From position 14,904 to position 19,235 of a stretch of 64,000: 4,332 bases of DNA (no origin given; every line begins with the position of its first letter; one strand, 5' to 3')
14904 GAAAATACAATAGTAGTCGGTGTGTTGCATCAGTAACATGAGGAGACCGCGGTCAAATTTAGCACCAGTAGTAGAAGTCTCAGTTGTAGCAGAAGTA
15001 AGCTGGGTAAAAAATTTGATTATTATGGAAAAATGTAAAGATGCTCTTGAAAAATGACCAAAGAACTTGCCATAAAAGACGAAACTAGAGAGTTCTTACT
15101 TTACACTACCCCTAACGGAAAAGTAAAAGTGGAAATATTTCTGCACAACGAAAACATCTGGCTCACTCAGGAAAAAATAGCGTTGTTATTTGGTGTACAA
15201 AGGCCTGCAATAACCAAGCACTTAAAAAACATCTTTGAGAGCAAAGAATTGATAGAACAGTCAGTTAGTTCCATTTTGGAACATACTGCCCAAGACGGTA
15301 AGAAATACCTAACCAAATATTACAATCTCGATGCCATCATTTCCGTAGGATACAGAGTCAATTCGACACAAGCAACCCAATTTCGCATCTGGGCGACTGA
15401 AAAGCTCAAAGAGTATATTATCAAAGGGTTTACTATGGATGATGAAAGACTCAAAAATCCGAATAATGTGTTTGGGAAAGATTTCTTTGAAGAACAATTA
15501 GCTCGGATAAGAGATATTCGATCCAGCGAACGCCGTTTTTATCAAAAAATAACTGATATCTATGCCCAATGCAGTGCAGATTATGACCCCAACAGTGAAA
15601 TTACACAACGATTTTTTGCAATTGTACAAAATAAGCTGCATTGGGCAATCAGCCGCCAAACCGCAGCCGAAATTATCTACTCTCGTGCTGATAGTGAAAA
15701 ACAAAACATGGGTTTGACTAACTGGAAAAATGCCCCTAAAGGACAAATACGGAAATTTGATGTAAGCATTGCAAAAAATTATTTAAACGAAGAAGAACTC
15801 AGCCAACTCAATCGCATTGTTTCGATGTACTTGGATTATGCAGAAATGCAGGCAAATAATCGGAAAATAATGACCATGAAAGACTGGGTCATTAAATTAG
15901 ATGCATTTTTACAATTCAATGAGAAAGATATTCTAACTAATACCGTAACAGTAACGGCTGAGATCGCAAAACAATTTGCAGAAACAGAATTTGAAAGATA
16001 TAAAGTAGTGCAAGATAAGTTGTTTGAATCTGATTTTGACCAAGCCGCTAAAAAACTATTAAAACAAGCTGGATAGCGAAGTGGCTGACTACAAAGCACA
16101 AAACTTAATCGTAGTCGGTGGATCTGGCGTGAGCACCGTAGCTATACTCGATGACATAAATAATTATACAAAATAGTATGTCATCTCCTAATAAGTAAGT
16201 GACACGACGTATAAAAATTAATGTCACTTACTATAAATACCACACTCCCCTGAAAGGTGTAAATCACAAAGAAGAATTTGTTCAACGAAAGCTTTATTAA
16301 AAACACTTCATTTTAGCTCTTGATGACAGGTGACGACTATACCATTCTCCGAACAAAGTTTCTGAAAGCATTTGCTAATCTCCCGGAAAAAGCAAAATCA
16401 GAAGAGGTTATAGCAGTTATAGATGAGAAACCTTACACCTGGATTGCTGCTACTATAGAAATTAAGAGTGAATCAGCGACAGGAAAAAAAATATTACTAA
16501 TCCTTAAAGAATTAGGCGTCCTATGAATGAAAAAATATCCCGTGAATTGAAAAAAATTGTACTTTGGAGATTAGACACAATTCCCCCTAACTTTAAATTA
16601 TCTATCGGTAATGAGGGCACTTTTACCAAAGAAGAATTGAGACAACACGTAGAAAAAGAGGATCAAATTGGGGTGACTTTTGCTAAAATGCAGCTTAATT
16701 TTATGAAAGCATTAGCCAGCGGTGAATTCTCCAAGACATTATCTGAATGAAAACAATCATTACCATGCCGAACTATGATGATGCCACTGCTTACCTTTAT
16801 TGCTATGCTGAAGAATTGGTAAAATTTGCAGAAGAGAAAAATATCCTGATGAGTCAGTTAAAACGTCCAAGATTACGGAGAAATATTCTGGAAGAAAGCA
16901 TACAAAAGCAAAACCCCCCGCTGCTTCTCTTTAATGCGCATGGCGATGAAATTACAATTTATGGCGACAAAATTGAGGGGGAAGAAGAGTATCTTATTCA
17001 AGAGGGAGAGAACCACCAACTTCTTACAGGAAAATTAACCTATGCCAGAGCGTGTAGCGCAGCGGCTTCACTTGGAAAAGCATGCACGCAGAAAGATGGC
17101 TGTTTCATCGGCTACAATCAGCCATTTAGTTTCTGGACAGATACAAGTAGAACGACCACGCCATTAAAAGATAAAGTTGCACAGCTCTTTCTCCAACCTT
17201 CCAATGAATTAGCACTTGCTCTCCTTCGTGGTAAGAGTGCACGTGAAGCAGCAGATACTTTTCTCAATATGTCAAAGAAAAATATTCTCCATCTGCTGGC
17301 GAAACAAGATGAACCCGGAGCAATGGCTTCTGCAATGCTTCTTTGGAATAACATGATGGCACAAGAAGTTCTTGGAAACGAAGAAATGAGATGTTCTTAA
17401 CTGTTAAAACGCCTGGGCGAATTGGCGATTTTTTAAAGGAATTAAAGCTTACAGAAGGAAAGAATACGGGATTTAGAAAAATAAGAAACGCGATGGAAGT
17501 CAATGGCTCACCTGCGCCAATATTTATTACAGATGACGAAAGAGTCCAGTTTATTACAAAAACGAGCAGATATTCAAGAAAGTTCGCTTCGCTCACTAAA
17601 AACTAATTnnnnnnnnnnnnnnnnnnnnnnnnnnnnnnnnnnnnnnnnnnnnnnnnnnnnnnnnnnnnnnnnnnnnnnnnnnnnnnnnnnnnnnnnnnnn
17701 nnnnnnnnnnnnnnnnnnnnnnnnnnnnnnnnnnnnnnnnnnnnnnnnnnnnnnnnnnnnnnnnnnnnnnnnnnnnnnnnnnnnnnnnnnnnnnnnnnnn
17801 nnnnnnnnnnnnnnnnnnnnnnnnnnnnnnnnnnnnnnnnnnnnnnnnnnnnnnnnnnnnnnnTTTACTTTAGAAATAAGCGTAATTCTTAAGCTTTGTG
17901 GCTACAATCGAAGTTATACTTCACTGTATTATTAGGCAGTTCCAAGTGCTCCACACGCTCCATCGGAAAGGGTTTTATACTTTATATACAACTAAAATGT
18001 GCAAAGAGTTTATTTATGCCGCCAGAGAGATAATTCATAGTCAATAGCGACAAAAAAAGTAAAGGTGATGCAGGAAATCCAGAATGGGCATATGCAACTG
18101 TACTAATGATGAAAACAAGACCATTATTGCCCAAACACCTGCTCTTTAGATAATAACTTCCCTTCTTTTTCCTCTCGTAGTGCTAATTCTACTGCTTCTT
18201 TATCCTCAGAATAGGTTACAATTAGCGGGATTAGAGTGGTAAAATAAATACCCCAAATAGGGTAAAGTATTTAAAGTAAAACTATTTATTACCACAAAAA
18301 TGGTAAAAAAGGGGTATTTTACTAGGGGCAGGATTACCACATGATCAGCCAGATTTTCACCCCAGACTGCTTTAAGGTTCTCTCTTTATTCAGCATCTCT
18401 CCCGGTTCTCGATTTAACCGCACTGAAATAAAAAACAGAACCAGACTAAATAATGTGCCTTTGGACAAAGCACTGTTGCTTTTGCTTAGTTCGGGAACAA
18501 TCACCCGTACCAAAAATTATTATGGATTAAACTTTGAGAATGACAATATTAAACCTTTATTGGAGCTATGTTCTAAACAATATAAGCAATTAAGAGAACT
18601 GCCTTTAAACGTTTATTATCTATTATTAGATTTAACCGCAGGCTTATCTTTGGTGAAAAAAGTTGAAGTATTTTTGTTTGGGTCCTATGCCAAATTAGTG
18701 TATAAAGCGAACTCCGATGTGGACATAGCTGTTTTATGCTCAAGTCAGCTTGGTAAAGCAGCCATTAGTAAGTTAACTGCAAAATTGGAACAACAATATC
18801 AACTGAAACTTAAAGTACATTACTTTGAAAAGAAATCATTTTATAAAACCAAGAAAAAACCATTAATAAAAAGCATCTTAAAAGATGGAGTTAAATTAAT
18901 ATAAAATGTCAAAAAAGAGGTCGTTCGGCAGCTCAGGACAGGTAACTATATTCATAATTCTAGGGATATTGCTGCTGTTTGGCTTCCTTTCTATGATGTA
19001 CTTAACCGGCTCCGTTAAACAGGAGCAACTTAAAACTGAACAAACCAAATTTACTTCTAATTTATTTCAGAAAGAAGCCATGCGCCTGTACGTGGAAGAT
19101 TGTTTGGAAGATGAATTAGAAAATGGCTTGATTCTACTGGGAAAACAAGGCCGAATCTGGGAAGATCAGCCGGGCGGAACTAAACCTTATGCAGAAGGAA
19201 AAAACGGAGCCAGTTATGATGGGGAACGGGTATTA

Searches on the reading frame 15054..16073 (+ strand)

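Call 8: search_protein_families(library=pfam, proteins=[window:15054-16073:+], max_evalue=0.001)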
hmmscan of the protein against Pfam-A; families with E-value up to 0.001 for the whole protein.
window:15054-16073:+ (340 aa): 1 family
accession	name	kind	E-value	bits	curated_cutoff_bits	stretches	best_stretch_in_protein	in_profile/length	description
PF13310.11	Virulence_RhuM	-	1.6e-109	365.5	33.7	1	72-322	3-249/252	Virulence protein RhuM family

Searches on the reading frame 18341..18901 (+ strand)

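Call 8: search_protein_families(library=pfam, proteins=[window:18341-18901:+], max_evalue=0.001)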
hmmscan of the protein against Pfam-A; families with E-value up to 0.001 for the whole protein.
window:18341-18901:+ (187 aa): 4 families
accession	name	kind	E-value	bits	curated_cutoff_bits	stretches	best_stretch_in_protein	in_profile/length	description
PF01909.29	NTP_transf_2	-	3e-10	40.8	21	1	104-184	11-91/93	Nucleotidyltransferase domain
PF18765.7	Polbeta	-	7.6e-10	39.3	26.9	1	110-186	16-87/93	Polymerase beta, Nucleotidyltransferase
PF22600.2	MTPAP-like_central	-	0.00016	22.2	27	1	104-176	36-107/139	Poly(A) RNA polymerase, mitochondrial-like, central palm domain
PF12633.13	Adenyl_cycl_N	-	0.0003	21.3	27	1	110-152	95-137/199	Adenylate cyclase NT domain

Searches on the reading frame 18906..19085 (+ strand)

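Call 83: search_protein_families(library=pfam, proteins=[window:18906-19085:+], max_evalue=10)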
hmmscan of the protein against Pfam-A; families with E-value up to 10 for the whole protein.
window:18906-19085:+ (60 aa): 1 family
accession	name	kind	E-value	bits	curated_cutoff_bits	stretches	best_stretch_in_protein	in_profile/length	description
PF11683.13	DUF3278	-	0.031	14.8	26.6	1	12-47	63-98/130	Protein of unknown function (DUF3278)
